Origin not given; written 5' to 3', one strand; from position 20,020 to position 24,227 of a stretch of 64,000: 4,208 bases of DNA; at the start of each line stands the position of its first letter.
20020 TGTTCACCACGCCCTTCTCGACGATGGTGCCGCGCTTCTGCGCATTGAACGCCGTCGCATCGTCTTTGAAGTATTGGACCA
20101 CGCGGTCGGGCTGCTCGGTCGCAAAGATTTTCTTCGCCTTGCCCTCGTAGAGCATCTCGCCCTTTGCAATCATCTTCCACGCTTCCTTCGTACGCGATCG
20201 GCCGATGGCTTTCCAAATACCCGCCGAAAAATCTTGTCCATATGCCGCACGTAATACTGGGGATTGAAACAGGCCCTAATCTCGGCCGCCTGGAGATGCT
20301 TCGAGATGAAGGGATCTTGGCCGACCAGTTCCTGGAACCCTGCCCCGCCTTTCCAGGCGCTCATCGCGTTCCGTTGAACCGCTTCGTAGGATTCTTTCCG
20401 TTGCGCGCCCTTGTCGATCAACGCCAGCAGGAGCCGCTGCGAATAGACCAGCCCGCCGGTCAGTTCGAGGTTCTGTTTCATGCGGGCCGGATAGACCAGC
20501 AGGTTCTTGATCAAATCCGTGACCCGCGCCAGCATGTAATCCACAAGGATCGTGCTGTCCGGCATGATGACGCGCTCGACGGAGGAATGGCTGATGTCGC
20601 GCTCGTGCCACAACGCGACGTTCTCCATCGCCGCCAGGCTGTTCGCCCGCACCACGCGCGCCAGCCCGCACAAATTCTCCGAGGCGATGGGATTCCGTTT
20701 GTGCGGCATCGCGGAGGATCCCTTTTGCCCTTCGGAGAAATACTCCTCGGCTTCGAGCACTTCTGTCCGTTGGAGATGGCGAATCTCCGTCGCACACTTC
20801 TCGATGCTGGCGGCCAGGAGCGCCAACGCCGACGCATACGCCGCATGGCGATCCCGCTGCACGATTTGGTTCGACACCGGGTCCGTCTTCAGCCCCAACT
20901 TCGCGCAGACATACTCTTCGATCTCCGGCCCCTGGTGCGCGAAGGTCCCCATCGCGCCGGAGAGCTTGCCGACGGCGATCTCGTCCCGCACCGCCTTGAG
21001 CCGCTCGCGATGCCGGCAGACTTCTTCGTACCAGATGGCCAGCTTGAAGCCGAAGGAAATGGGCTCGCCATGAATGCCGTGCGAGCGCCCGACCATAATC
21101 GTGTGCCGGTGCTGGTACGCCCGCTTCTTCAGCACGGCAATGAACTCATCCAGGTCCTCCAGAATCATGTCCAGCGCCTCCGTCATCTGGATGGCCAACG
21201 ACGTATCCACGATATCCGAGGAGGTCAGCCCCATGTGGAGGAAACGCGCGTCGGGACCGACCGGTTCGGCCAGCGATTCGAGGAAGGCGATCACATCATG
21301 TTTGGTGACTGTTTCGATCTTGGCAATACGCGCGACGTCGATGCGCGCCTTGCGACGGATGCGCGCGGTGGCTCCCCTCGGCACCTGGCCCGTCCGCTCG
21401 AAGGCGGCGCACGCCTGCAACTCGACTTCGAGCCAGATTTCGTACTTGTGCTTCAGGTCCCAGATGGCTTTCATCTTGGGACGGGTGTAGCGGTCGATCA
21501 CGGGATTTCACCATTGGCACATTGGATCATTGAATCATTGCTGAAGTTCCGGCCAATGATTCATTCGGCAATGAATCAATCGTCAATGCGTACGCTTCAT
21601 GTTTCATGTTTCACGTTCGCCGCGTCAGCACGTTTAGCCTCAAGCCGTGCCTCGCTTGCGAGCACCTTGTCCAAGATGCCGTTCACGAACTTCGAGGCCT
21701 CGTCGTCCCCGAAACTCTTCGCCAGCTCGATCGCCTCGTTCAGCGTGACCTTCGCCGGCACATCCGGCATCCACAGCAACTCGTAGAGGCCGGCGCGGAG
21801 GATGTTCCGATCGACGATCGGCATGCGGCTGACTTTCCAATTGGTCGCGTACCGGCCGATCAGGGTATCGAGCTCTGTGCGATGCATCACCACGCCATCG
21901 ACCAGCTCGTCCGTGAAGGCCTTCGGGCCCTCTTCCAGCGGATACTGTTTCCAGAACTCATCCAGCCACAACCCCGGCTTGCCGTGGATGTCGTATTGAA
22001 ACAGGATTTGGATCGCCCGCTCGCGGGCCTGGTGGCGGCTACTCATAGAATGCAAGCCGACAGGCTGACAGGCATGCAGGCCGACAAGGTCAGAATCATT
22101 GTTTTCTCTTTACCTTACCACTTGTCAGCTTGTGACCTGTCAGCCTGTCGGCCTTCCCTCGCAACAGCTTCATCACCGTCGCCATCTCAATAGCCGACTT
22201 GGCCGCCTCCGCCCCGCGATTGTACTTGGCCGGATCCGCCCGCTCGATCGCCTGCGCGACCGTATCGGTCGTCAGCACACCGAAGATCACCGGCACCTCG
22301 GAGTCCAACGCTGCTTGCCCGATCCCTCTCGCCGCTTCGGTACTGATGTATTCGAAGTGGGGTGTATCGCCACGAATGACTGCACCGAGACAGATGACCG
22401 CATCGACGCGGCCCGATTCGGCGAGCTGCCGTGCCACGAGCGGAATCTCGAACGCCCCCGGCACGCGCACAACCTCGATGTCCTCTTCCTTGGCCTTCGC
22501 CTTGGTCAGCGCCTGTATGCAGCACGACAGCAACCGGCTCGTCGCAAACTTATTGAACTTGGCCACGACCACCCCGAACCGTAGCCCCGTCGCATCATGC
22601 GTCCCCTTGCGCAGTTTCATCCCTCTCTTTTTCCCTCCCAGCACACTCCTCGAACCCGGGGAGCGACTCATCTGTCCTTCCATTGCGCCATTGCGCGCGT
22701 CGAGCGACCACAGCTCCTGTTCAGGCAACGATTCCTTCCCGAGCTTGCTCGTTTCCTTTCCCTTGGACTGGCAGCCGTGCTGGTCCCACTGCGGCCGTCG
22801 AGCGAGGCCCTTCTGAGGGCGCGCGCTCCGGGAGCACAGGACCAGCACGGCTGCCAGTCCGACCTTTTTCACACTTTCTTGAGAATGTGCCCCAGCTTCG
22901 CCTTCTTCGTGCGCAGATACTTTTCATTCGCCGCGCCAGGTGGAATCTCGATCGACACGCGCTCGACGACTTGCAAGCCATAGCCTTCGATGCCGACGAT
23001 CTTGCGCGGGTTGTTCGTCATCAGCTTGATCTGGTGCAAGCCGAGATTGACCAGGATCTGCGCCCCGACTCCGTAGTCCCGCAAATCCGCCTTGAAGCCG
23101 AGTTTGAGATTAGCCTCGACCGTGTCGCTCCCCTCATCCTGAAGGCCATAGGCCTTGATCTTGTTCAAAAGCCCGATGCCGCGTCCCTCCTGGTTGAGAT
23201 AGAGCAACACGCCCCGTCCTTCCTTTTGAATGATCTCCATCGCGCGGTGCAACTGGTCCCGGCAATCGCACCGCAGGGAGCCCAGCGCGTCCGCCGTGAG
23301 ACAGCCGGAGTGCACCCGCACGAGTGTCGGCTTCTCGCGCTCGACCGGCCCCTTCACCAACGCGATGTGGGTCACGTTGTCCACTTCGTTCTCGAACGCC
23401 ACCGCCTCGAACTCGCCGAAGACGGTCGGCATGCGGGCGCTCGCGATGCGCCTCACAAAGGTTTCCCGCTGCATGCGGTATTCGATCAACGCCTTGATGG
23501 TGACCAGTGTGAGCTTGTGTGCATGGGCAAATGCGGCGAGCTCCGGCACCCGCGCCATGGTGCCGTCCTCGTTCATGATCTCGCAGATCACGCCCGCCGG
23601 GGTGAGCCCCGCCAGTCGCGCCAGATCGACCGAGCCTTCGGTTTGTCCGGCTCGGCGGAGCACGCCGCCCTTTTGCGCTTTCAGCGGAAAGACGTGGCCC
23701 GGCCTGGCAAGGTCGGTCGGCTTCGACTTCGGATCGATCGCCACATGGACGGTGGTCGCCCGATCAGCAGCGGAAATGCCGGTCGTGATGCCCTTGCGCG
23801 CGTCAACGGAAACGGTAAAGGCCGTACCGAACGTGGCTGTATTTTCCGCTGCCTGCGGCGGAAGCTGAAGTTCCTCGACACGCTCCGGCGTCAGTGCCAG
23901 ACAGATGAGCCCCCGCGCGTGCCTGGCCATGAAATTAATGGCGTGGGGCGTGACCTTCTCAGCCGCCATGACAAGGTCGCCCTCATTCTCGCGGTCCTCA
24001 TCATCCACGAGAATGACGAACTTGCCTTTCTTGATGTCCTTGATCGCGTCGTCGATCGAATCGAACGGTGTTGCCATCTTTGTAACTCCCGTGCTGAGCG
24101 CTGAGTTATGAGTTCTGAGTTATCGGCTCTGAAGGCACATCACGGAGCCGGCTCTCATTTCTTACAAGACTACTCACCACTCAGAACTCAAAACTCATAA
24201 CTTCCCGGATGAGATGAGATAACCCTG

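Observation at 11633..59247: Family of intercistronic hairpins whose arms are tandem 7-8 nt repeats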

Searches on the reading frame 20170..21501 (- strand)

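Call 10: search_protein_families(library=ncbifam, proteins=[window:20170-21501:-])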
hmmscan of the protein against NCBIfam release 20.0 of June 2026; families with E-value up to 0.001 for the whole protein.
window:20170-21501:- (443 aa): 17 families
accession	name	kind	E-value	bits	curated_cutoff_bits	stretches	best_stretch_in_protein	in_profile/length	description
TIGR00928.1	purB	equivalog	1.6e-162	541.3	326.2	1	1-429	1-436/436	adenylosuccinate lyase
NF052536.2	CoM_syn_XcbD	exception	2.6e-88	296.7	600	1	5-428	14-442/443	3-sulfopropionylcysteine synthase XcbD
NF006500.1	PRK08937.2-4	subfamily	3e-82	276.8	626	1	4-432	13-446/448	adenylosuccinate lyase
NF006554.0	PRK09053.1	equivalog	1.5e-68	231.6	595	1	5-429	13-445/453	3-carboxy-cis,cis-muconate cycloisomerase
TIGR02426.1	protocat_pcaB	equivalog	4.7e-52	177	355.75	1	6-334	7-338/338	3-carboxy-cis,cis-muconate cycloisomerase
NF052556.1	NtrsucLyaStm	equivalog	1.6e-50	172.3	650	1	22-419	35-454/466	nitrosuccinate lyase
NF004631.0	PRK05975.1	equivalog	1.6e-35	122.8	371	1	24-315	34-326/352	3-carboxy-cis,cis-muconate cycloisomerase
NF006764.0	PRK09285.1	equivalog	2e-33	115.5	446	1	52-346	75-379/456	adenylosuccinate lyase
TIGR00838.1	argH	equivalog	7e-20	71.4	279.5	1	61-420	72-431/455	argininosuccinate lyase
NF008909.0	PRK12273.1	subfamily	1.2e-12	47.5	510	1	95-288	144-346/474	aspartate ammonia-lyase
TIGR00979.1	fumC_II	equivalog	2e-11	43.4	664.75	1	90-289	133-342/458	class II fumarate hydratase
NF002563.0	PRK02186.1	subfamily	5.5e-10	38.1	625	1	71-349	492-772/890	argininosuccinate lyase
NF011092.0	PRK14515.1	subfamily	9.5e-10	37.9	876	1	88-287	141-349/479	aspartate ammonia-lyase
NF008964.0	PRK12308.1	equivalog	1.6e-09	36.7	657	1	63-292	77-306/624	argininosuccinate lyase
NF009089.0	PRK12425.1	equivalog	4e-09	35.8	840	1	89-289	133-343/464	class II fumarate hydratase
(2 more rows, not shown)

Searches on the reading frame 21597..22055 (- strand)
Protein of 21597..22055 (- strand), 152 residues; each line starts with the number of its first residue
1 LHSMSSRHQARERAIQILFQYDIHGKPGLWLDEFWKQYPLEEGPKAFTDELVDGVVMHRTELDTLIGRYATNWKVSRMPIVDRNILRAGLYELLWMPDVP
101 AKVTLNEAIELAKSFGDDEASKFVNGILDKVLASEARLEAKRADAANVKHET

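Call 10: search_protein_families(library=ncbifam, proteins=[window:21597-22055:-])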
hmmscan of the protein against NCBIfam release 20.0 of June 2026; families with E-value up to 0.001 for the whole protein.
window:21597-22055:- (152 aa): 8 families
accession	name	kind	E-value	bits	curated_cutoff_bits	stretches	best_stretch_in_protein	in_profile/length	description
TIGR01951.1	nusB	equivalog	3.3e-41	140.6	88.35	1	6-132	1-128/131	transcription antitermination factor NusB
NF001223.0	PRK00202.1-1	equivalog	2.3e-31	108.8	131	1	4-135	6-144/146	transcription antitermination factor NusB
NF011494.0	PRK14902.1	equivalog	2.5e-20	72.7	319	1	8-138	3-133/444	16S rRNA (cytosine(967)-C(5))-methyltransferase RsmB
NF011493.0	PRK14901.1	equivalog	8.9e-17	61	540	1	9-140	4-134/447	16S rRNA (cytosine(967)-C(5))-methyltransferase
TIGR00563.1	rsmB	equivalog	1.4e-13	50.7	269.05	1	29-135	20-124/437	16S rRNA (cytosine(967)-C(5))-methyltransferase RsmB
NF001230.0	PRK00202.2-5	equivalog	3.7e-12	46.3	132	1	57-141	73-157/165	transcription antitermination factor NusB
NF011495.0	PRK14903.1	equivalog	7e-08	31.7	503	1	40-131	34-119/431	16S rRNA (cytosine(967)-C(5))-methyltransferase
NF008149.0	PRK10901.1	equivalog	1.3e-05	24.3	375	1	40-148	40-146/434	16S rRNA (cytosine(967)-C(5))-methyltransferase RsmB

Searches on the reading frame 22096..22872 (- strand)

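Call 10: search_protein_families(library=ncbifam, proteins=[window:22096-22872:-])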
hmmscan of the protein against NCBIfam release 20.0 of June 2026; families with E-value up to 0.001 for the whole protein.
window:22096-22872:- (258 aa): 3 families
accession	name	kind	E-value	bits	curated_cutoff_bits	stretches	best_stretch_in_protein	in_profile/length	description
TIGR00114.1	lumazine-synth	equivalog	2.1e-49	167.2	84.6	1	97-233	1-137/138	6,7-dimethyl-8-ribityllumazine synthase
NF000814.0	PRK00061.2-2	equivalog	7.6e-29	100.5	174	1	97-235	18-156/160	6,7-dimethyl-8-ribityllumazine synthase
NF009084.0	PRK12419.1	equivalog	9.4e-20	70.8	160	1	95-240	12-160/166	6,7-dimethyl-8-ribityllumazine synthase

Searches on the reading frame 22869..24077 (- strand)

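Call 10: search_protein_families(library=ncbifam, proteins=[window:22869-24077:-])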
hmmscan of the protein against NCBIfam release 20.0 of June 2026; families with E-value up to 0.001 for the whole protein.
window:22869-24077:- (402 aa): 12 families
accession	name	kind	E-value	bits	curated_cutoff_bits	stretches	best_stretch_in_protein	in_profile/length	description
NF006806.0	PRK09319.1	equivalog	7.4e-194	645.5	764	1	3-401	9-411/561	bifunctional 3,4-dihydroxy-2-butanone-4-phosphate synthase/GTP cyclohydrolase II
NF006803.0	PRK09311.1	equivalog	9.7e-187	620.8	569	1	3-401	7-406/417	bifunctional 3,4-dihydroxy-2-butanone-4-phosphate synthase/GTP cyclohydrolase II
NF010626.1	PRK14019.1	equivalog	5.4e-136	453.3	513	1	6-374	3-361/364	bifunctional 3,4-dihydroxy-2-butanone-4-phosphate synthase/GTP cyclohydrolase II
NF009132.0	PRK12485.1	equivalog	2e-105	352.9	693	1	4-376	2-367/369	bifunctional 3,4-dihydroxy-2-butanone-4-phosphate synthase/GTP cyclohydrolase II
NF006805.0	PRK09318.1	equivalog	4.9e-104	348.4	486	1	13-400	6-381/387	bifunctional 3,4-dihydroxy-2-butanone-4-phosphate synthase/GTP cyclohydrolase II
NF006804.0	PRK09314.1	equivalog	6.4e-100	334.6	432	2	5-311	3-298/339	bifunctional 3,4-dihydroxy-2-butanone 4-phosphate synthase/GTP cyclohydrolase II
TIGR00506.1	ribB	equivalog_domain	2.6e-76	255.7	177.45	1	5-201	2-204/204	3,4-dihydroxy-2-butanone-4-phosphate synthase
NF001591.0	PRK00393.1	subfamily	1.2e-73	246.7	148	1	208-401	4-196/199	GTP cyclohydrolase II RibA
TIGR00505.1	ribA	equivalog_domain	1.6e-73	246.3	205.85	1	211-399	3-191/191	GTP cyclohydrolase II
NF006456.0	PRK08815.1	equivalog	1.1e-62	212.5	464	1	147-399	122-365/376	GTP cyclohydrolase II RibA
NF004437.0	PRK05773.1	equivalog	4.7e-23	81.6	262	1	8-198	3-214/219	3,4-dihydroxy-2-butanone 4-phosphate synthase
NF005536.0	PRK07198.1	equivalog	2.2e-09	36.6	403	1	250-377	239-377/419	GTP cyclohydrolase II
